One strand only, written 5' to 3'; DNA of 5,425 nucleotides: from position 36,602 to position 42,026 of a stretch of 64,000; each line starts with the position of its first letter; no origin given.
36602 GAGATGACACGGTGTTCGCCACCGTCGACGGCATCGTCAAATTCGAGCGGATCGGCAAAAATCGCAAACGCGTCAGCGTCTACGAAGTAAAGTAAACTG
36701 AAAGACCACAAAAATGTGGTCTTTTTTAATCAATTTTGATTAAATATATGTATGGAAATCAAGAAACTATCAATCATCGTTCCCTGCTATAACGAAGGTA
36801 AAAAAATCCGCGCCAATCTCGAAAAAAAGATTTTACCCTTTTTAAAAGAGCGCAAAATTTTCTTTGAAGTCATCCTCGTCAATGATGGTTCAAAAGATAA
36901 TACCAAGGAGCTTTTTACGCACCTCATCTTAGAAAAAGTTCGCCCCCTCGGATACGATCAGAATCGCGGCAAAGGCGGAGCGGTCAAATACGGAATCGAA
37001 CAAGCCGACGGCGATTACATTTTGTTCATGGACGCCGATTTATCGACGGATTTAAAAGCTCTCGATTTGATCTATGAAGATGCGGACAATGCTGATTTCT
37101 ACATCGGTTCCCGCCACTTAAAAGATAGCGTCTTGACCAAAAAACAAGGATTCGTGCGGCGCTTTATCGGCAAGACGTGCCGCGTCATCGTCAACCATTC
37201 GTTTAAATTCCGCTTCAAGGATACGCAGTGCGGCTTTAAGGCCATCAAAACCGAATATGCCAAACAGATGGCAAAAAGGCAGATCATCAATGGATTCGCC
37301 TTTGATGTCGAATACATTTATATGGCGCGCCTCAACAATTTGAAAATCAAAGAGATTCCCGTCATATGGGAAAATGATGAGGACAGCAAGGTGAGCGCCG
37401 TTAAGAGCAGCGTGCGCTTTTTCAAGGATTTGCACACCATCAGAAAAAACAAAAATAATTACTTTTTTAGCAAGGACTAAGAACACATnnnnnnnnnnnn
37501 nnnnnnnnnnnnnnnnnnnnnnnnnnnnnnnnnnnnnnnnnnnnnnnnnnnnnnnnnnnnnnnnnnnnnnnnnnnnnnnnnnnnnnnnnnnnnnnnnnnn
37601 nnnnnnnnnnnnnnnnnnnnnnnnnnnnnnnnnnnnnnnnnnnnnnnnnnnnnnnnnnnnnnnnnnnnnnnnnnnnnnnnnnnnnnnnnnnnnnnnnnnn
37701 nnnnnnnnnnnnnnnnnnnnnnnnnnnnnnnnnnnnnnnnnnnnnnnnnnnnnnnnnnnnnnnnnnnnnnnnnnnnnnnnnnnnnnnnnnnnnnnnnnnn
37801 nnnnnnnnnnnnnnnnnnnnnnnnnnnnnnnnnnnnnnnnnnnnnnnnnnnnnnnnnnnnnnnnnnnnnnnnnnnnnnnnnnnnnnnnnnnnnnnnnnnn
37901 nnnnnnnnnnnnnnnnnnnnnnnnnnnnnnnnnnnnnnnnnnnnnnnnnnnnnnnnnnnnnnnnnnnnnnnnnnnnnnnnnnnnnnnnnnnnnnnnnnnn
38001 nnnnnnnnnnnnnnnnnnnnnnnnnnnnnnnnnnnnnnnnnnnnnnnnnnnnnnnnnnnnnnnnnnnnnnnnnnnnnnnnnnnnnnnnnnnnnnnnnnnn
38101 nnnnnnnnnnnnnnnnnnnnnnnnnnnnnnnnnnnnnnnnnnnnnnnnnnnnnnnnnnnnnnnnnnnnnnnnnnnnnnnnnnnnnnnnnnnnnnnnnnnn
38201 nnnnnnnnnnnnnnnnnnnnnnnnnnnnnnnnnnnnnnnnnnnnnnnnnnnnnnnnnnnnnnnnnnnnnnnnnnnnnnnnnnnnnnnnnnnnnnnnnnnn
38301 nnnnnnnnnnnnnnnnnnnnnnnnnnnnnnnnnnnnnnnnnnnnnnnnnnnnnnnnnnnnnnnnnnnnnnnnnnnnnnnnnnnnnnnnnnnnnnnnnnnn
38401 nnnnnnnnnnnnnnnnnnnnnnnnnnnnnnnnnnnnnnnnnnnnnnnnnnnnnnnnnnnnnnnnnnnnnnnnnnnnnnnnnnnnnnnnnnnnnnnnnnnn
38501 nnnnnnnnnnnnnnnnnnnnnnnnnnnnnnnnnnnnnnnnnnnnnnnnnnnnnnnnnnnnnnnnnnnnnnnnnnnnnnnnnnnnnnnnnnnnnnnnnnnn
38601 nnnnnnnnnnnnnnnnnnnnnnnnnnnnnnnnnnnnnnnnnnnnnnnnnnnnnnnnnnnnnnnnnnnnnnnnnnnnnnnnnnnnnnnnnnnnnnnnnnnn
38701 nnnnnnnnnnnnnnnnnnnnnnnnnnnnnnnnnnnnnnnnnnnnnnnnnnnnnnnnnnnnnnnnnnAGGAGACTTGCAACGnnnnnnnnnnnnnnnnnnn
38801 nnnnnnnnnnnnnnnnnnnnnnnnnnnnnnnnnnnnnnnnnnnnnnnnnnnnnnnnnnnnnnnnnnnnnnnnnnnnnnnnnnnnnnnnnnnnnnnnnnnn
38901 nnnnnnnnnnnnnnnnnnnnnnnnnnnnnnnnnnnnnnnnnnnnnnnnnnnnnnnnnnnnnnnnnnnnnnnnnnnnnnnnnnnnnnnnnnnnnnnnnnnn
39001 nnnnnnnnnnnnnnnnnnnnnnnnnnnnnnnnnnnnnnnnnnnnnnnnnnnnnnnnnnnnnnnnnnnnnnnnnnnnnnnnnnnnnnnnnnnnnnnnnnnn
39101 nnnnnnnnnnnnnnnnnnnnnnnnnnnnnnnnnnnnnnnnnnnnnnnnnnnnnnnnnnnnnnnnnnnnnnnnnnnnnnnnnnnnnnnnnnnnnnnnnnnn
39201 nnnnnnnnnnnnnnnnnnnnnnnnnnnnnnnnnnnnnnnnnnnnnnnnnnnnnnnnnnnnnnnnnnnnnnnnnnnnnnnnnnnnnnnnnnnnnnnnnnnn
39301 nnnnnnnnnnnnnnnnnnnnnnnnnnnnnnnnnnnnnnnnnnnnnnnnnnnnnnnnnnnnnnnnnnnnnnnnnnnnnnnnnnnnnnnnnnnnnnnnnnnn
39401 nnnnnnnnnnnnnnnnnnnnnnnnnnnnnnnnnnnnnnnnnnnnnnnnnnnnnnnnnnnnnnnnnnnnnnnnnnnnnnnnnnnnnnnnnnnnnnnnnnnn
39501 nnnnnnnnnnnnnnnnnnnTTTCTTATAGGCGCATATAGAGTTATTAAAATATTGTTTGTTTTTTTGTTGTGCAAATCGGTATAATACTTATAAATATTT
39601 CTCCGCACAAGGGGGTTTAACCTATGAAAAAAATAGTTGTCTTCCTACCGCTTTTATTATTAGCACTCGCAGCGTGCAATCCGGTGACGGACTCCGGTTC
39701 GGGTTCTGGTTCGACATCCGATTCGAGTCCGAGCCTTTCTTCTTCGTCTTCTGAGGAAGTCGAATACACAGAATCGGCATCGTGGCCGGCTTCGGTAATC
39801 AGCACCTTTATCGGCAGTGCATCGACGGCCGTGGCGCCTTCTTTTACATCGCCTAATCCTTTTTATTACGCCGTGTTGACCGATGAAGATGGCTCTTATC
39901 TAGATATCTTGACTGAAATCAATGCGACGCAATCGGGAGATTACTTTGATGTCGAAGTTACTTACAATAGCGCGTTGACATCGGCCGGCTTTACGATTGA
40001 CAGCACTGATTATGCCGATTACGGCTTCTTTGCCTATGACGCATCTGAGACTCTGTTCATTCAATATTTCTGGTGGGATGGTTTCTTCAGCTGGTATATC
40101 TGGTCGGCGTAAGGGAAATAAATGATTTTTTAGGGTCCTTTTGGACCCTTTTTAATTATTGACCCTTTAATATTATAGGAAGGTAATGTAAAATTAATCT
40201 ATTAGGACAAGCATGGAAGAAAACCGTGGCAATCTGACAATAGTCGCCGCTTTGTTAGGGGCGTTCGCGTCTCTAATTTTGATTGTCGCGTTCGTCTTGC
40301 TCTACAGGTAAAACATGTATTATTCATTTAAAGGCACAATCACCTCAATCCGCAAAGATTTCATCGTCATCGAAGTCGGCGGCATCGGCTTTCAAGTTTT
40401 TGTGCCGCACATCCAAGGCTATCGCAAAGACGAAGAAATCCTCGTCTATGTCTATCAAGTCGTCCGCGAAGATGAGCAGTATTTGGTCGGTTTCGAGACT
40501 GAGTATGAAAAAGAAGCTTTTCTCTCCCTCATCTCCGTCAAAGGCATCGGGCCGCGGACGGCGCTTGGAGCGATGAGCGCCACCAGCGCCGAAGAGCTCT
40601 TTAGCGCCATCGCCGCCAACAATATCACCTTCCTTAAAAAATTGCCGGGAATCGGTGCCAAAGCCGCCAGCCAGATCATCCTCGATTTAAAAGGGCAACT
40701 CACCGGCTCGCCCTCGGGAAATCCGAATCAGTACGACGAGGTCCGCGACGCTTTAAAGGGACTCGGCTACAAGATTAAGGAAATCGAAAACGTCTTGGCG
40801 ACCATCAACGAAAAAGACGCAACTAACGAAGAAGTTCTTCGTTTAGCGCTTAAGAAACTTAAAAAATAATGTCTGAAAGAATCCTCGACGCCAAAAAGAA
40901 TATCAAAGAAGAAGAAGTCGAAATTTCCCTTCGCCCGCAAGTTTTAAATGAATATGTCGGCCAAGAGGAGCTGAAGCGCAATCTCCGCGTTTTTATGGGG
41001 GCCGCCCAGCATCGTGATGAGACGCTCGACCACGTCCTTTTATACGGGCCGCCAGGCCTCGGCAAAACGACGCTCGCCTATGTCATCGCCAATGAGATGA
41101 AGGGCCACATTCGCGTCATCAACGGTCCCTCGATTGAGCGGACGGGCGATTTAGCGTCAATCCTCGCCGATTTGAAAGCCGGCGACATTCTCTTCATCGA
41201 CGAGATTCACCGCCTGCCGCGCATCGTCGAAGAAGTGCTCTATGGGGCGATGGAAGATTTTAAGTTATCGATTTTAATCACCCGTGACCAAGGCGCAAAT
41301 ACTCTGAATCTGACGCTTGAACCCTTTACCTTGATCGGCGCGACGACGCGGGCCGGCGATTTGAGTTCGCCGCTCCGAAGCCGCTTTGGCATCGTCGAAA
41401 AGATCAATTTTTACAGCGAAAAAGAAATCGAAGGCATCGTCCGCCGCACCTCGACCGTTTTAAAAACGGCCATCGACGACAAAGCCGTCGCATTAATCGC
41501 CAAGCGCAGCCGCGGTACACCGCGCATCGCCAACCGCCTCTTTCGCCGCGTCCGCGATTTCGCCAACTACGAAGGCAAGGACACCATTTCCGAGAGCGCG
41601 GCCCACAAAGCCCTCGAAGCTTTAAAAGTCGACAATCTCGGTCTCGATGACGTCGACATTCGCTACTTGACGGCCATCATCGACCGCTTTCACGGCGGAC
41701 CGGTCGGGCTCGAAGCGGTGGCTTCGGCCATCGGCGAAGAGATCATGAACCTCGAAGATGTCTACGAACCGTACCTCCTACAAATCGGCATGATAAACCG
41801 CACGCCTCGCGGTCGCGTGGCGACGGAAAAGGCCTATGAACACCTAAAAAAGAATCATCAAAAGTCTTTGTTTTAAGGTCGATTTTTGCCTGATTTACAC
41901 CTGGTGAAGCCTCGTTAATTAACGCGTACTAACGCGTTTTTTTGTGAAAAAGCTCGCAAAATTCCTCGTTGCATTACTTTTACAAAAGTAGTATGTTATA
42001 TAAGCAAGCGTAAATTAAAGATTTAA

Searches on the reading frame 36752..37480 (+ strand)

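Call 63: search_protein_families(library=pfam, proteins=[window:36752-37480:+], max_evalue=0.0001)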
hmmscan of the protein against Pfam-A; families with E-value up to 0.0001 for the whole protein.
window:36752-37480:+ (242 aa): 3 families
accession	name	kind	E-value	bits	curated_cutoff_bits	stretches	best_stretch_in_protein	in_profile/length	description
PF00535.33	Glycos_transf_2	-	3e-24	86.3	23.3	1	7-154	1-148/168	Glycosyl transferase family 2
PF10111.15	Glyco_tranf_2_2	-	6.5e-06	26.3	27.3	1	7-97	1-92/276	Glycosyltransferase like family 2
PF13641.12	Glyco_tranf_2_3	-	2.9e-05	24.7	27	0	6-96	3-96/230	Glycosyltransferase like family 2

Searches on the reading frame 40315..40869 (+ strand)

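Call 64: search_protein_families(library=pfam, proteins=[window:40315-40869:+], max_evalue=0.0001)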
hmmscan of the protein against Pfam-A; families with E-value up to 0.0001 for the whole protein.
window:40315-40869:+ (184 aa): 4 families
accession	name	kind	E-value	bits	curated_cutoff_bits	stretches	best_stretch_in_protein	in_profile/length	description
PF01330.27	RuvA_N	-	8.9e-16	58.2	23.6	1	1-57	1-59/61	RuvA N terminal domain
PF14520.12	HHH_5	-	2.8e-13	50.6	27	1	69-126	1-56/57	Helix-hairpin-helix domain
PF07499.19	RuvA_C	-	2e-11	44.6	24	1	139-182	2-46/47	RuvA, C-terminal domain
PF00633.29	HHH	-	7.2e-05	22.9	24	0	106-122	12-28/30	Helix-hairpin-helix motif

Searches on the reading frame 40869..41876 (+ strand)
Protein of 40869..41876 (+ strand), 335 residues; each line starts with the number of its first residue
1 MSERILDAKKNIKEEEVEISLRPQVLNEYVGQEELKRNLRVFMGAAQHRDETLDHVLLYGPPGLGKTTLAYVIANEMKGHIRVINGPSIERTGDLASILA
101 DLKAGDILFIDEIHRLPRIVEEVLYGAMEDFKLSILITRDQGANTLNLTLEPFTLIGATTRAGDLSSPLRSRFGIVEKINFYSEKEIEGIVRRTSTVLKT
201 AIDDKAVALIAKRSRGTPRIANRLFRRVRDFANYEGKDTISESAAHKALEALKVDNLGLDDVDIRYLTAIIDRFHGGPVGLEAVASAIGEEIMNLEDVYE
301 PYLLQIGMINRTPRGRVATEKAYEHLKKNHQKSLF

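Call 64: search_protein_families(library=pfam, proteins=[window:40869-41876:+], max_evalue=0.0001)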
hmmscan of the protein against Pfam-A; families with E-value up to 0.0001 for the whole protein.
window:40869-41876:+ (335 aa): 8 families
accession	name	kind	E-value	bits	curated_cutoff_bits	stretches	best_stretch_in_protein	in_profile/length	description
PF05496.18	RuvB_N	-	1e-70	237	27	1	21-178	1-158/159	Holliday junction DNA helicase RuvB P-loop domain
PF17864.7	AAA_lid_4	-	1.2e-27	95.9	27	1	182-255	1-74/74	RuvB AAA lid domain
PF05491.19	RuvB_C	-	1.1e-25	89.8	24.7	1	257-327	2-72/72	RuvB C-terminal winged helix domain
PF00004.35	AAA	-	2.3e-21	77.1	21.2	1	56-178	1-128/131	ATPase family associated with various cellular activities (AAA)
PF07728.20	AAA_5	-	4.2e-10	40.2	22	1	55-173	1-139/139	AAA domain (dynein-related subfamily)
PF13173.12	AAA_14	-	2.2e-06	28.1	27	1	56-138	5-96/129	AAA domain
PF01078.27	Mg_chelatase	-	1.3e-05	25.2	20.3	0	27-73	3-42/207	Magnesium chelatase, subunit ChlI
PF13191.12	AAA_16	-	1.8e-05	25.8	32.6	0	30-91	3-63/167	AAA ATPase domain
